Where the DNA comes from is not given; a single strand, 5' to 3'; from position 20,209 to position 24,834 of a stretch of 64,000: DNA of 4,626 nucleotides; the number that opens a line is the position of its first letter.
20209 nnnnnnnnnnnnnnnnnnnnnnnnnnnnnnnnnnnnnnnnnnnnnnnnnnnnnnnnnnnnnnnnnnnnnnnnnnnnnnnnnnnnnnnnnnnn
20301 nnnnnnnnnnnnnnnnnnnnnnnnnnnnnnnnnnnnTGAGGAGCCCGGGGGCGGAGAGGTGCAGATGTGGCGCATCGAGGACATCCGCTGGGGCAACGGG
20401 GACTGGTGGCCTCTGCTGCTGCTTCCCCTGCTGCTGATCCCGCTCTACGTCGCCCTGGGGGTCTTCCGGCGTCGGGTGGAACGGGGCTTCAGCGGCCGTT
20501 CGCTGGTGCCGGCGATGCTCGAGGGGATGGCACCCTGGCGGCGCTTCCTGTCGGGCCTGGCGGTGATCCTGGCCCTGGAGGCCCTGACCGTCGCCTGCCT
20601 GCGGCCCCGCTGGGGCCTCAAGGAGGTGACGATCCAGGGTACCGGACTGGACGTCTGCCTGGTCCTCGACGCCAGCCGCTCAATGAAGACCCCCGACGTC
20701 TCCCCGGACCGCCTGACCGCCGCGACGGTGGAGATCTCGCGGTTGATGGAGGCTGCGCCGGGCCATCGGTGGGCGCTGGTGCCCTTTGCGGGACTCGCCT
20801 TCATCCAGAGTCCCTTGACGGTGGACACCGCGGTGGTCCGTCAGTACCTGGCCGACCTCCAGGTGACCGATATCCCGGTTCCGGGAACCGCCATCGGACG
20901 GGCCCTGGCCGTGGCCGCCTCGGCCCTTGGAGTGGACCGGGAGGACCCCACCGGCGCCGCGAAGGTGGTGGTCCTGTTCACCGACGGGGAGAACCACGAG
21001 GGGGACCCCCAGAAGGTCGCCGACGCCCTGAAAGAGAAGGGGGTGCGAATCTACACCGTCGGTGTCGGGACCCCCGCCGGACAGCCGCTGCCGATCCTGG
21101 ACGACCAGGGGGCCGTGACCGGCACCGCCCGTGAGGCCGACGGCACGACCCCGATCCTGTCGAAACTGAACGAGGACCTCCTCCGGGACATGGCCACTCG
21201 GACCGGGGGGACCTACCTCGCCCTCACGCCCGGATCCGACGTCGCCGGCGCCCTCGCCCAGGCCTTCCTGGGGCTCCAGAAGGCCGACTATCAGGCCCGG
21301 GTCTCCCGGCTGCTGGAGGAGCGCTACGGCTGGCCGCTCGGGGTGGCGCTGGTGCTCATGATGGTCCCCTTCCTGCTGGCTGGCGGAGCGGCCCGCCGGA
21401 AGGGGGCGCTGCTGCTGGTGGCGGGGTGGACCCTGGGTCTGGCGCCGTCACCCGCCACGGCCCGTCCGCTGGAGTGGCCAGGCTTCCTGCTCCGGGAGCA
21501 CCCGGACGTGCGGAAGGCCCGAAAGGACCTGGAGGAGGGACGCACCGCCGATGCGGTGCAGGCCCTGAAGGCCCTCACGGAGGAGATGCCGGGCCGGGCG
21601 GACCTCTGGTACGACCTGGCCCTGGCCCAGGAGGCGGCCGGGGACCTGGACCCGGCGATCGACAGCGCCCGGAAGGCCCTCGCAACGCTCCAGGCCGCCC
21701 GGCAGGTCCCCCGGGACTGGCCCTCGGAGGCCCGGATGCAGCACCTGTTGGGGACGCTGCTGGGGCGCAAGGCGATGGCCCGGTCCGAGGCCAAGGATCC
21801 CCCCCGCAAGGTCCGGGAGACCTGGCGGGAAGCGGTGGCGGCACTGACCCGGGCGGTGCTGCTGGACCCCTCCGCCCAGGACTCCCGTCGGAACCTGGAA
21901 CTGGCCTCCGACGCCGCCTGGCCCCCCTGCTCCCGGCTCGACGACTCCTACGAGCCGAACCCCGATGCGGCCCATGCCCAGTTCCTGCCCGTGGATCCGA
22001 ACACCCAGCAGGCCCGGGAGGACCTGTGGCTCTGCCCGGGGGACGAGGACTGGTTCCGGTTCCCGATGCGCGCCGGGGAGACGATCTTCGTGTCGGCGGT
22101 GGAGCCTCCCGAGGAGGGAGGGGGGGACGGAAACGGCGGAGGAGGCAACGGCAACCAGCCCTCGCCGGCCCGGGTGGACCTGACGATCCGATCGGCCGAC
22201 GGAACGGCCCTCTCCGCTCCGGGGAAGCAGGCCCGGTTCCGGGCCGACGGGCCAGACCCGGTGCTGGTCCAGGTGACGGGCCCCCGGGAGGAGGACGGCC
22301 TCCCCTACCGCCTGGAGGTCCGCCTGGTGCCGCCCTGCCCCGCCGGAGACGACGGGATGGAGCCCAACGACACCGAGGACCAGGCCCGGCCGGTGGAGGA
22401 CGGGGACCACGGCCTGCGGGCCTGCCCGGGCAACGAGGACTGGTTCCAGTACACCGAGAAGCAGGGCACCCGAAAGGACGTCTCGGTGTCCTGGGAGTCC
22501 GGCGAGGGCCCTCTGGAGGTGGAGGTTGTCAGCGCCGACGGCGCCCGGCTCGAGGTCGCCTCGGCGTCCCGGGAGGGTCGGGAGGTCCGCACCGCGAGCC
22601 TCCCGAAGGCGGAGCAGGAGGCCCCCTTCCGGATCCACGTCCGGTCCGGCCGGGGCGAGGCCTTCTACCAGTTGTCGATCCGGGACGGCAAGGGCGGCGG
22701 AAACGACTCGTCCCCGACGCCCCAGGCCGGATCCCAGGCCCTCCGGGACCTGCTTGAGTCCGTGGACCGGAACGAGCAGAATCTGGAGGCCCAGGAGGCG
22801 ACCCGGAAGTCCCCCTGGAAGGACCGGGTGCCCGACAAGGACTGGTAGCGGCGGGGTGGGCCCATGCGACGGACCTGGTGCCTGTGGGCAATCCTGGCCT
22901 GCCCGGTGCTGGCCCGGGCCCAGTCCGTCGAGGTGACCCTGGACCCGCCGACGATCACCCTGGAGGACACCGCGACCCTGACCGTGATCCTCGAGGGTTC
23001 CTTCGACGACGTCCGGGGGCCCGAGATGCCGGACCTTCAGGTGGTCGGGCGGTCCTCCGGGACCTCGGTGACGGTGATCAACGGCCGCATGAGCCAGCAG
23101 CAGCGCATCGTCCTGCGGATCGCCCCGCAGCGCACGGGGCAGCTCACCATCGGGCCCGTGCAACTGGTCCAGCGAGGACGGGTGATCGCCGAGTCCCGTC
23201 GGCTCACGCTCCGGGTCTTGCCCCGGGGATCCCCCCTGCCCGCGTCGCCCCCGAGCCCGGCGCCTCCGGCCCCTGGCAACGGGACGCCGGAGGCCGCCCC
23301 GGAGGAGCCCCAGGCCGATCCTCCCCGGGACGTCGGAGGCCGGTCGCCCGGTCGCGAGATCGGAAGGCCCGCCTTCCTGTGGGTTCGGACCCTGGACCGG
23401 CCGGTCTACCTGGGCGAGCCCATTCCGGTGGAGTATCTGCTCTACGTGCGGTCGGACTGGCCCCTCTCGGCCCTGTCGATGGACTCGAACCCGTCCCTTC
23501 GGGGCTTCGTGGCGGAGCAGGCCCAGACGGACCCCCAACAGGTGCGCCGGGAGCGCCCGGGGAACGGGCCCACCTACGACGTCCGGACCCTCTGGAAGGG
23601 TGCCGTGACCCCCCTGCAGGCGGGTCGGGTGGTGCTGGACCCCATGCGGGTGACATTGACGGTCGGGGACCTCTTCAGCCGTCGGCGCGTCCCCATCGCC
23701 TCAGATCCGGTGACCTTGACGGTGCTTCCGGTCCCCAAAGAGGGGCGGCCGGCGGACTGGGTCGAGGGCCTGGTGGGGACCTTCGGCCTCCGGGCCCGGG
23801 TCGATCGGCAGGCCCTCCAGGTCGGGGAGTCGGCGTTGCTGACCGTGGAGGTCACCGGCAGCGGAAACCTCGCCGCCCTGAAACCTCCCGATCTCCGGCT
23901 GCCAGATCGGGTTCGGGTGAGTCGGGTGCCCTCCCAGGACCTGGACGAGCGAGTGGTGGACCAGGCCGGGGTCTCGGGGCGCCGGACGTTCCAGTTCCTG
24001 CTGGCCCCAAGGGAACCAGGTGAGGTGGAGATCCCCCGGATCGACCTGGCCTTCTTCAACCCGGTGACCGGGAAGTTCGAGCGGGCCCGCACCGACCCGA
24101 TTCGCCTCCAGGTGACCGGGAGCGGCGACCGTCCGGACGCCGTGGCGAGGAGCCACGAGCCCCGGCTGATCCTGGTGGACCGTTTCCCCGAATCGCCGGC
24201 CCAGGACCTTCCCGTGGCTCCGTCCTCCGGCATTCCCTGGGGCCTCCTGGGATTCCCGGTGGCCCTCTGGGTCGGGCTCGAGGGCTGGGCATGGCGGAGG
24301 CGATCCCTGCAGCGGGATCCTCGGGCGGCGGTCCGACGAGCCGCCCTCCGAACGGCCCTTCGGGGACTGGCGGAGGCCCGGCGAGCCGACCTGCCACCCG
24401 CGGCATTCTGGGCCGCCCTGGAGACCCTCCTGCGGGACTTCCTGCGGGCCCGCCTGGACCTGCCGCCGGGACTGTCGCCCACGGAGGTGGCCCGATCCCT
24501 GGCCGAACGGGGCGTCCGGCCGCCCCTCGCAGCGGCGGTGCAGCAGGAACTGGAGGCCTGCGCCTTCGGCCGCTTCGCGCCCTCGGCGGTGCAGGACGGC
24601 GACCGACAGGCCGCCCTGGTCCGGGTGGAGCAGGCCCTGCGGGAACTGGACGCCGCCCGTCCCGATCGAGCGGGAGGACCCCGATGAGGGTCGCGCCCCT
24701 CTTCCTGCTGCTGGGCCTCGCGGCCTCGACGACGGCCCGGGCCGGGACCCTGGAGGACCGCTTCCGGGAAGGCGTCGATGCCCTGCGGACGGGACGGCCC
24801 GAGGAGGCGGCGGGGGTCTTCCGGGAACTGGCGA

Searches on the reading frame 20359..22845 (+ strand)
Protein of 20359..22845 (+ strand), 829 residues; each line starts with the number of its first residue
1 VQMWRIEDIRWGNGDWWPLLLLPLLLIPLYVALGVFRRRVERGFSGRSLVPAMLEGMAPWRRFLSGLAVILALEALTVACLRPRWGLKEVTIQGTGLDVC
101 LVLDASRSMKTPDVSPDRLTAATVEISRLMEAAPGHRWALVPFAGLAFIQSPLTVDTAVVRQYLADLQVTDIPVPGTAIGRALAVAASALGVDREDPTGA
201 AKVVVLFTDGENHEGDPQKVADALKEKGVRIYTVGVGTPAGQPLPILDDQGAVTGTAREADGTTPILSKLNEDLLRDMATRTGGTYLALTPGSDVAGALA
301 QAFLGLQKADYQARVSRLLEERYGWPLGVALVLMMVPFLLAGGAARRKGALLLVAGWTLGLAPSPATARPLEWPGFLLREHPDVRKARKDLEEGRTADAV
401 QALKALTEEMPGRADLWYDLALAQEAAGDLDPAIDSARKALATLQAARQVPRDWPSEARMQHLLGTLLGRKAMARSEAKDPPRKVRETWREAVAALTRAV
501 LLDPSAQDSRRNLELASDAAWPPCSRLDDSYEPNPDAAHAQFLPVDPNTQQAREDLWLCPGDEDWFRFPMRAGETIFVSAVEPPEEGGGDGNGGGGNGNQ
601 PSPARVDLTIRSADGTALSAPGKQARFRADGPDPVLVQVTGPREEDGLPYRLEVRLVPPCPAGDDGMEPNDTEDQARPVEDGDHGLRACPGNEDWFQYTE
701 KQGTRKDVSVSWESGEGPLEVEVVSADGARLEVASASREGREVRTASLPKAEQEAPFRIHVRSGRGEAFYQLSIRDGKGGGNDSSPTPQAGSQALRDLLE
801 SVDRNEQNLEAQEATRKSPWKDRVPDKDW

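Call 52: search_protein_families(library=pfam, proteins=[window:20359-22845:+], max_evalue=0.0001)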
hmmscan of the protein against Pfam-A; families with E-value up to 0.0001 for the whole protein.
window:20359-22845:+ (829 aa): 4 families
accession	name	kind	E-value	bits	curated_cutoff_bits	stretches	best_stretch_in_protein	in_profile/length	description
PF00092.34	VWA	-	1.2e-16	61.8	23.8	1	98-240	1-143/174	von Willebrand factor type A domain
PF13519.12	VWA_2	-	4.3e-14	53.5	27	1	100-211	2-107/107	von Willebrand factor type A domain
PF14559.12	TPR_19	-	4.3e-05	24.2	25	1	391-438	2-49/68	Tetratricopeptide repeat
PF13432.12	TPR_16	-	5.9e-05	23.9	32.7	1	386-442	3-59/65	Tetratricopeptide repeat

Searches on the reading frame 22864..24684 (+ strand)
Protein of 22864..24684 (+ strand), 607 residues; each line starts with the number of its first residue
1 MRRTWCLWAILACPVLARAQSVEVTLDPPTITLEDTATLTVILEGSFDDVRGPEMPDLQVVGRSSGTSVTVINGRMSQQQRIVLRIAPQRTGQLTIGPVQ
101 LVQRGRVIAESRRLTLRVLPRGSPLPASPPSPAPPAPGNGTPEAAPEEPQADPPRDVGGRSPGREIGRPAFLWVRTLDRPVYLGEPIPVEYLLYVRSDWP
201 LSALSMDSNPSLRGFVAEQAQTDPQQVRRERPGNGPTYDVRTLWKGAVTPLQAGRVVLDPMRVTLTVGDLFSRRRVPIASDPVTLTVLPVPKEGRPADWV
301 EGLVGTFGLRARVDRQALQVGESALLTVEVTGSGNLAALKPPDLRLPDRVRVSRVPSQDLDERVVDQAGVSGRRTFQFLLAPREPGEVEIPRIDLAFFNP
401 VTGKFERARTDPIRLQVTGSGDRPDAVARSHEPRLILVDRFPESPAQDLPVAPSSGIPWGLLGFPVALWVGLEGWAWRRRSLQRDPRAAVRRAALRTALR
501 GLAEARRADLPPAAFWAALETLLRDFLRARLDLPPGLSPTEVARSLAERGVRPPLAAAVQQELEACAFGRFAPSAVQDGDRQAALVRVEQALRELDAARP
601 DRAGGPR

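Call 52: search_protein_families(library=pfam, proteins=[window:22864-24684:+], max_evalue=0.0001)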
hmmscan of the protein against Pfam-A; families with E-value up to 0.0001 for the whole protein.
window:22864-24684:+ (607 aa): 1 family
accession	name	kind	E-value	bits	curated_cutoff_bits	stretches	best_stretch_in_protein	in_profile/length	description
PF13584.12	BatD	-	2.3e-26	92.7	24.1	2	25-118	2-92/92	BatD DUF11 like domain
